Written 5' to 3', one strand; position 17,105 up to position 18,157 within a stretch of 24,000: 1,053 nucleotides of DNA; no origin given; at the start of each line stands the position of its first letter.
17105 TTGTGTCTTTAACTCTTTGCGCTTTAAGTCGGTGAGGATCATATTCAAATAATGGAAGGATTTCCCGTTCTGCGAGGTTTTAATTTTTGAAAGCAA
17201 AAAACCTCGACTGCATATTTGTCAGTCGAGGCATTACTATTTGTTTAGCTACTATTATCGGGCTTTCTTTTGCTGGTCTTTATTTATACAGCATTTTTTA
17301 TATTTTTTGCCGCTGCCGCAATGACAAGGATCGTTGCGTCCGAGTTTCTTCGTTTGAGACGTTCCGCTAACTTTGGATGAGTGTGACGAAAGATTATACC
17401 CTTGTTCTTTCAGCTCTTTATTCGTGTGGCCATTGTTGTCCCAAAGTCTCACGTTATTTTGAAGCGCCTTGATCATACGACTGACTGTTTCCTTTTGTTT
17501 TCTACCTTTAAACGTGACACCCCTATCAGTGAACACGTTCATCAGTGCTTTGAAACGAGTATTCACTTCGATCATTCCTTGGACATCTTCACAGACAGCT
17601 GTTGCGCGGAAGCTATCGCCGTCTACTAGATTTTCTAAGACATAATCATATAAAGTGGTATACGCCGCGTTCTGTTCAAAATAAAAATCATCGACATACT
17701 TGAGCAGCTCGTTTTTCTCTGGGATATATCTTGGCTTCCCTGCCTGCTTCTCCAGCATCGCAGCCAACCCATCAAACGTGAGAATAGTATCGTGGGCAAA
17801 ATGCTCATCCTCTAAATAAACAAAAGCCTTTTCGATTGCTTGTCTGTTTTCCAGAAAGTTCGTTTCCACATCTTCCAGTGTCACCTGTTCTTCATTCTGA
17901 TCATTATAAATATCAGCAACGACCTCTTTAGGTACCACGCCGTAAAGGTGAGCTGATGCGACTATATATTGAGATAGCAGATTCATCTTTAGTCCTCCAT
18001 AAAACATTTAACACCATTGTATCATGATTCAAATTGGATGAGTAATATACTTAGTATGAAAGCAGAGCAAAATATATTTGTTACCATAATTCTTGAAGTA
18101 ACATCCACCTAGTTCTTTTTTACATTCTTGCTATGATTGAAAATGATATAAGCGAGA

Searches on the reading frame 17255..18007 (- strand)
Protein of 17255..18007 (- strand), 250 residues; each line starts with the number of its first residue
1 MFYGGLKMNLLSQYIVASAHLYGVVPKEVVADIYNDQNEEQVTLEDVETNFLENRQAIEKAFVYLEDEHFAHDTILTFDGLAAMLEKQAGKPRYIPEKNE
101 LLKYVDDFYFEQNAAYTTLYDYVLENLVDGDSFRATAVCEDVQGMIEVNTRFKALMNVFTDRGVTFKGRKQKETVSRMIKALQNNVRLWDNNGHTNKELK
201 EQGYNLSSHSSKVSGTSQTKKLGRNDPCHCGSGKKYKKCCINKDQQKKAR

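Call 7: search_protein_families(library=ncbifam, proteins=[window:17255-18007:-])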
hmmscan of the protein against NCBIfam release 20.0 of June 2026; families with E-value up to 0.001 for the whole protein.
window:17255-18007:- (250 aa): 7 families
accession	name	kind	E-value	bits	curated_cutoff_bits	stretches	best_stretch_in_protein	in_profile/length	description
TIGR04102.1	SWIM_PBPRA1643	hypoth_equivalog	1.6e-11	44.6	68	1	192-240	59-107/108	PBPRA1643 family SWIM/SEC-C metal-binding motif protein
NF004088.0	PRK05590.1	equivalog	8e-10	39.3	140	1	210-242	133-165/166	hypothetical protein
NF002592.0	PRK02250.1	equivalog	8.3e-10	39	158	1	207-240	133-166/167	hypothetical protein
NF002449.0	PRK01617.1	equivalog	4.6e-09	36.8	141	1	197-240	109-152/154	hypothetical protein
NF007704.0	PRK10396.1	equivalog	1.1e-08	35.3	149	1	216-241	195-220/221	hypothetical protein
NF001213.0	PRK00183.1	equivalog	3.6e-07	30.3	158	1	218-241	130-153/157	hypothetical protein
NF008970.0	PRK12318.1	equivalog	0.0007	18.9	267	0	222-247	1-26/291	methionyl aminopeptidase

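Call 8: search_protein_families(library=pfam, proteins=[window:17255-18007:-])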
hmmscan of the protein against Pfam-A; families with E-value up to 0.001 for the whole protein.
window:17255-18007:- (250 aa): 1 family
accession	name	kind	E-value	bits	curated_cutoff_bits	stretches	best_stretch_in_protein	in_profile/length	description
PF02810.21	SEC-C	-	8.3e-09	35.6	20.4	1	224-240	1-17/19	SEC-C motif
